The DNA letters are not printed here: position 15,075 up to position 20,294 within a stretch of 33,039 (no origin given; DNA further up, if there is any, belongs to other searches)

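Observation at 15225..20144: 1639-aa single polypeptide fusing a PA/M28-peptidase-like ectodomain, a ~190-residue coiled coil, a ~460-residue unknown ectodomain and a double membrane module ending in an FtsX permease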

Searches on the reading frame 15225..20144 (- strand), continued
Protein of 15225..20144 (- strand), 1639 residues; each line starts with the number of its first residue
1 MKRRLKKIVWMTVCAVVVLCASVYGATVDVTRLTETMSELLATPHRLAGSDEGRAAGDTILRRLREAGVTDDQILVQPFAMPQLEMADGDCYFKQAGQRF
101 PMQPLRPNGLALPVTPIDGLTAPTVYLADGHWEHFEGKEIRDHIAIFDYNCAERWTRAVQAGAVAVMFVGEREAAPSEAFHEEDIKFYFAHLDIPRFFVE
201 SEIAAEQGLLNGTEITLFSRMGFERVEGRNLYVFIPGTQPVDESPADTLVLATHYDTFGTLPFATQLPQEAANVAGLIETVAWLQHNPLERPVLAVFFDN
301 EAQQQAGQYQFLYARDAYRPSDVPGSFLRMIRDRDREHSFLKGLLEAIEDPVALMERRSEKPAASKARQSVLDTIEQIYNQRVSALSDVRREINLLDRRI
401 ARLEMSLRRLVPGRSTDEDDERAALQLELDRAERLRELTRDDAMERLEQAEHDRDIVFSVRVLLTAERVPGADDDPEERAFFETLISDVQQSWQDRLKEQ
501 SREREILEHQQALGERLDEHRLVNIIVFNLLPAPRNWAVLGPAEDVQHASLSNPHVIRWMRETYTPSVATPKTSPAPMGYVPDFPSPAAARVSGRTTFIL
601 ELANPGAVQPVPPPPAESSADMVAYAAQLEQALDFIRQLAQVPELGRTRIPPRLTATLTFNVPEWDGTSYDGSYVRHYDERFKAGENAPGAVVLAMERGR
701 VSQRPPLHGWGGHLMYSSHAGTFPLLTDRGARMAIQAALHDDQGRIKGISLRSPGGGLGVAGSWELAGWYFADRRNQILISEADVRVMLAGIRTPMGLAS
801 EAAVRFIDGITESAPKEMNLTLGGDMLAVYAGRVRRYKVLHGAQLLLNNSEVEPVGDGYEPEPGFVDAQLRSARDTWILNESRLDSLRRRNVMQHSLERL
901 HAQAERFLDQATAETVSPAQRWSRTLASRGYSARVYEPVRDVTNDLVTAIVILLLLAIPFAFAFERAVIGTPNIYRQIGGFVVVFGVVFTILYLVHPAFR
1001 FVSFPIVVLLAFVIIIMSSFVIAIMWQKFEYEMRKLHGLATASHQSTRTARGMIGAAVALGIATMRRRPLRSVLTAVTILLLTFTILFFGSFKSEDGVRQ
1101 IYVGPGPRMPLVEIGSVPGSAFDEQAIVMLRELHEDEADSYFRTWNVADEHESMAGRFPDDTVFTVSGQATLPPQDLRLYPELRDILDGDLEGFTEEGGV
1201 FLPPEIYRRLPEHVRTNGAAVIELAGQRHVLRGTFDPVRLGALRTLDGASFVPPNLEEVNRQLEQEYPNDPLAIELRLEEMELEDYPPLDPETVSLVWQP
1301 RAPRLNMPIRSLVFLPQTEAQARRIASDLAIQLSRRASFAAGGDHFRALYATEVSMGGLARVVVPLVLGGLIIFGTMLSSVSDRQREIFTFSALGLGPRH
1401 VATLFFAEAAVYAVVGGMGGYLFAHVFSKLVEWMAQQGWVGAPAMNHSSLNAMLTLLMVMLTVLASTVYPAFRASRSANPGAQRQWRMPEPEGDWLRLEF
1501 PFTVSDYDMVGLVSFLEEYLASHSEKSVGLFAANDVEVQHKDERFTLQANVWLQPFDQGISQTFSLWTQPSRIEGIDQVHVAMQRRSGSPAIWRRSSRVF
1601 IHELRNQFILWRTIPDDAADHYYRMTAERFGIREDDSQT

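Call 26: search_solved_structures(query=A1, max_evalue=0.000001, show_alignments=2)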
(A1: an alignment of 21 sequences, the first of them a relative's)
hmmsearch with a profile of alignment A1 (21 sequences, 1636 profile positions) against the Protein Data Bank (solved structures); distinct sequences matched with E-value up to 0.000001: 2.
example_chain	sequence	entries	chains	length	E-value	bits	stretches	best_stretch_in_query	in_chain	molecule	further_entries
2ek8_A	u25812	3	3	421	6.8e-13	50.4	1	21-297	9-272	Aminopeptidase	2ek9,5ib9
6hc6_A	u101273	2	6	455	1.9e-07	32.3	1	24-297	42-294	Aminopeptidase YwaD | Aminopeptidase Y (Arg Lys Leu preference)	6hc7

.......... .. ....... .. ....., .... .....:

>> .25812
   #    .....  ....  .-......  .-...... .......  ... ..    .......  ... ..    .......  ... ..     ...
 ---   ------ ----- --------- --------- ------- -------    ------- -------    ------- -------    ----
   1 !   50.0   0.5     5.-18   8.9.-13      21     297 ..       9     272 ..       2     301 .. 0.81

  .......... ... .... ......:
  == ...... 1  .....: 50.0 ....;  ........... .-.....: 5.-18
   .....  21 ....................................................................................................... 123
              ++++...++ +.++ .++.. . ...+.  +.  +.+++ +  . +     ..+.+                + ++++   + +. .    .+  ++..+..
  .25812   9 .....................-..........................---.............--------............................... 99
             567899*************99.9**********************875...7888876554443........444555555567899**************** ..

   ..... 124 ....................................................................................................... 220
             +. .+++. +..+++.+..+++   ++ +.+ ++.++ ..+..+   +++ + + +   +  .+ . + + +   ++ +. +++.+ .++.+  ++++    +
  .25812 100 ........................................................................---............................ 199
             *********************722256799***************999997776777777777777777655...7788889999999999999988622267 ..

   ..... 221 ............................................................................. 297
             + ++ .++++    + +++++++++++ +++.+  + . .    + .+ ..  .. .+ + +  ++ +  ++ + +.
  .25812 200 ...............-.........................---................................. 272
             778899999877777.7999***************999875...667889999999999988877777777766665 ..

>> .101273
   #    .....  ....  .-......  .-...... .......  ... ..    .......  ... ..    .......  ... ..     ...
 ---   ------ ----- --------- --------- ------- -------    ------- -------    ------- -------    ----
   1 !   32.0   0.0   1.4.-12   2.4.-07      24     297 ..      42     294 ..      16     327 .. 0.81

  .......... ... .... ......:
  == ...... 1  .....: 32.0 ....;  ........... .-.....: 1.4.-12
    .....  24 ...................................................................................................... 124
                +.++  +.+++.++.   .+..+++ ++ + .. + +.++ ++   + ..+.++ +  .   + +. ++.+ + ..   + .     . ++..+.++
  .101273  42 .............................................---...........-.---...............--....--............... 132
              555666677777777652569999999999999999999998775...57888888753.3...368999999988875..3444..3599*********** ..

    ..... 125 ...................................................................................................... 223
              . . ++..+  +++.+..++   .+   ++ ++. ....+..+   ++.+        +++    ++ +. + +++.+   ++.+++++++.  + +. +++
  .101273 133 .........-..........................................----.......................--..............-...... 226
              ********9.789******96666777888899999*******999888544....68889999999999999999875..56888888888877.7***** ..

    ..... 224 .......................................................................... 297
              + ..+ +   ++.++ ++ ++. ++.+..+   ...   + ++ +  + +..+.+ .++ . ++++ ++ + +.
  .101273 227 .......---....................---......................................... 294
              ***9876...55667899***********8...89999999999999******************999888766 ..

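Call 29: search_protein_families(library=padloc, proteins=[window:15225-20144:-], max_evalue=0.01)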
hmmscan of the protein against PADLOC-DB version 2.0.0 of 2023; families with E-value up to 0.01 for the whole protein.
window:15225-20144:- (1639 aa): 2 families
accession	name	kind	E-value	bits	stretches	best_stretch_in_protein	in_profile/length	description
PDLC01991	CARF_m8--CARF_LolE_TM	-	7.4e-36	121.6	1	948-1526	75-601/810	-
PDLC01990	CARF_m8--CARF_Beta-galactosidase_LolE_TM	-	1.8e-18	63.3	1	1317-1489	1371-1540/1791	-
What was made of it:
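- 17073..17309 (-): Residues 946-1024: three extra transmembrane helices, highly conserved. Covered by PADLOC model PDLC01991 (call 29).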

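Call 47: list_cluster_members(proteins=[P0001, P0005, P0006, P0016, P0020])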
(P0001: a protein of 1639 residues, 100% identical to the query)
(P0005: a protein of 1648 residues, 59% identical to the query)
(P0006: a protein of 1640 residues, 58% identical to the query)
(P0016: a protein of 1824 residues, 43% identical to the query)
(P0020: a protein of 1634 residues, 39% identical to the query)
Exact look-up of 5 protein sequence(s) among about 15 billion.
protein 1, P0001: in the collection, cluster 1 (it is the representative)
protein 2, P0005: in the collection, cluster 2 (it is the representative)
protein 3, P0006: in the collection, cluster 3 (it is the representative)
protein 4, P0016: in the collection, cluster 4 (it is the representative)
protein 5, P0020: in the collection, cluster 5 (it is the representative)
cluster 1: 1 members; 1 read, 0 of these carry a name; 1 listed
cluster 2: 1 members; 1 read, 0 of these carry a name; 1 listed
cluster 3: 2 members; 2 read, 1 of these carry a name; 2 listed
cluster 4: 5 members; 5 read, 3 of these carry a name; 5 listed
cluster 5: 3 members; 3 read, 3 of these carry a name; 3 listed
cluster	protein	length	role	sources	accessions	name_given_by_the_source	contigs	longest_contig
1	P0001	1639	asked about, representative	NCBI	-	-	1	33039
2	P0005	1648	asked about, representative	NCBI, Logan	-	-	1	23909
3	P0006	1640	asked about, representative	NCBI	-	-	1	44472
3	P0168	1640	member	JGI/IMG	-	hypothetical protein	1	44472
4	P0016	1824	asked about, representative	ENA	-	-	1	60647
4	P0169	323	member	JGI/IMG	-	hypothetical protein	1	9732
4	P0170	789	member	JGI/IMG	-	hypothetical protein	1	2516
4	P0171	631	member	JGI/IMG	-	hypothetical protein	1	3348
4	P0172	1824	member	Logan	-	-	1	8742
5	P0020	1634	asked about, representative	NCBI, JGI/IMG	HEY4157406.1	MAG TPA: FtsX-like permease family protein [Polyangiaceae bacterium] | hypothetical protein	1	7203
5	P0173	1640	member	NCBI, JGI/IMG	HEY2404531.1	MAG TPA: FtsX-like permease family protein [Polyangiaceae bacterium] | hypothetical protein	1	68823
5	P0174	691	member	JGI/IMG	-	hypothetical protein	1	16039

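Call 48: find_encoding_contigs(protein=P0001, flank=10000, max_places=1)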
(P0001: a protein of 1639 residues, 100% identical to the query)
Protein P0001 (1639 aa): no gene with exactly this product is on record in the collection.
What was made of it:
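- Tried and rejected: The record itself could not be retrieved from the gene-position index (call 48).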

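Call 53: find_related_loci(query=A1, collection=genome_contigs, flank=10000)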
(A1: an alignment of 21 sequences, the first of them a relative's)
Query A1 (1639 aa) in genome_contigs; peptide patterns used: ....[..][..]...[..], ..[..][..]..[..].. (x = any residue, [..] = any of these).
328 stretches matched a pattern; 303 encode a relative of the query (tblastn E <= 1e-3); the best 80 are kept; 80 distinct loci.
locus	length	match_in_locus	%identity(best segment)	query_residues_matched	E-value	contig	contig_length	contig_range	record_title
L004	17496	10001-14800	58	28-1630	0e+0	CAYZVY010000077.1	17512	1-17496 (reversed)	MAG TPA_asm: uncultured Verrucomicrobiota bacterium isolate SRP272421_co1_293 genome assembly, contig: NODE_9111_length_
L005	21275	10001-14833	57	17-1630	0e+0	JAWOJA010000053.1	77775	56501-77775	MAG: Kiritimatiellia bacterium isolate CWP6-1.bin.133 k191_1879983, whole genome shotgun sequence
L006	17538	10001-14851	53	28-1634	0e+0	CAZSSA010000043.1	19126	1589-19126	MAG TPA_asm: uncultured Verrucomicrobiota bacterium isolate SRP272421_co3_542 genome assembly, contig: NODE_6882_length_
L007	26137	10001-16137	42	25-1631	0e+0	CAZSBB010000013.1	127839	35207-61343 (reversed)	MAG TPA_asm: uncultured Phycisphaeraceae bacterium isolate binchicken_co208_234 genome assembly, contig: NODE_93_length_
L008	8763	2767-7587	31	32-1631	0e+0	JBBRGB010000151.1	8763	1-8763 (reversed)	MAG: Phycisphaerales bacterium isolate Co_metawrap_2605 Cmw_2605_k141_16756114_length_8763_cov_11.0000, whole genome sho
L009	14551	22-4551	33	135-1622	0e+0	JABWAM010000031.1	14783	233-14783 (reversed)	MAG: Verrucomicrobiia bacterium isolate MAG_4 scaffold_4526, whole genome shotgun sequence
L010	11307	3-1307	68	1200-1630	0e+0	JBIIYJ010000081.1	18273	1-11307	MAG: Kiritimatiellia bacterium isolate ME2005-09-19_3300034101_group2_bin229 Rohwer_bin2517_scaffold_1895_c1, whole geno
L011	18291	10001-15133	30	45-1628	0e+0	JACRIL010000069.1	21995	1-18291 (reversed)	MAG: Planctomycetota bacterium isolate NC_groundwater_1802_Pr3_B-0.1um_59_14 SR-2_scaffold_141_919670, whole genome shot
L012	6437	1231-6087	30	19-1631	1e-176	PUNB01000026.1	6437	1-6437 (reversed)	MAG: Lentisphaerae bacterium isolate B1Sed10_208R1 B1-Sed10-C19030, whole genome shotgun sequence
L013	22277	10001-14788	31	37-1634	8e-173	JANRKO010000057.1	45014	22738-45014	MAG: Polyangiaceae bacterium isolate bins.307 k141_1667478, whole genome shotgun sequence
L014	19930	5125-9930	37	20-1628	5e-170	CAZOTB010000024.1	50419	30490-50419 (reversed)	MAG TPA_asm: uncultured Verrucomicrobiota bacterium isolate binchicken_co107_139 genome assembly, contig: NODE_1726_leng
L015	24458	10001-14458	31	35-1628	0e+0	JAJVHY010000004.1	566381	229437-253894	MAG: Verrucomicrobiia bacterium isolate Bin_23R c_000000000020_partial_0_566381, whole genome shotgun sequence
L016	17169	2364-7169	31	37-1639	7e-168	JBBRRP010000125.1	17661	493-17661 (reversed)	MAG: Polyangiales bacterium isolate La2_concoct.020 La2_concoct.020_K_2899168L17661_cov_14.0000, whole genome shotgun se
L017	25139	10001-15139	30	31-1628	5e-167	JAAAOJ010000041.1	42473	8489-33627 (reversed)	MAG: Planctomycetota bacterium isolate GSL.Bin20 NODE_371_length_42473_cov_0.576738, whole genome shotgun sequence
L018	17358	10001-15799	40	2-1634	4e-159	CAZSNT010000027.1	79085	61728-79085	MAG TPA_asm: uncultured Victivallales bacterium isolate SRP167671_co1_107 genome assembly, contig: NODE_300_length_79085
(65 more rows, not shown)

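Call 97: search_protein_families(library=ncbifam, proteins=[L002:7052-7465:+, L002:6102-7043:+], max_evalue=0.05)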
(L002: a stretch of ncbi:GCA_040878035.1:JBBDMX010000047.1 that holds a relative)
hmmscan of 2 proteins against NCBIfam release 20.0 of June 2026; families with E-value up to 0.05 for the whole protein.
L002:7052-7465:+ (137 aa): 5 families
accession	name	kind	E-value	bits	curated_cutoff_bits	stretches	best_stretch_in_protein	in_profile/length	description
NF033536.1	lasso_PqqD_Bac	exception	7.3e-06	26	80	1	58-111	33-86/88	lasso peptide biosynthesis PqqD family chaperone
TIGR04302.1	geo_PqqD_fam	equivalog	1.3e-05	25.5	100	1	58-111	48-100/102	GeoRSP system PqqD family peptide chaperone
TIGR03859.1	PQQ_PqqD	equivalog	1.3e-05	25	46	1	54-111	24-80/81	pyrroloquinoline quinone biosynthesis peptide chaperone PqqD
TIGR04248.1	SCM_PqqD_rel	equivalog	4.3e-05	23.7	100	1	58-110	28-80/84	SynChlorMet cassette protein ScmD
NF033530.1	lasso_PqqD_Strm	exception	0.045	14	70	0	59-110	26-77/78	lasso peptide biosynthesis PqqD family chaperone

L002:6102-7043:+ (313 aa): 0 families
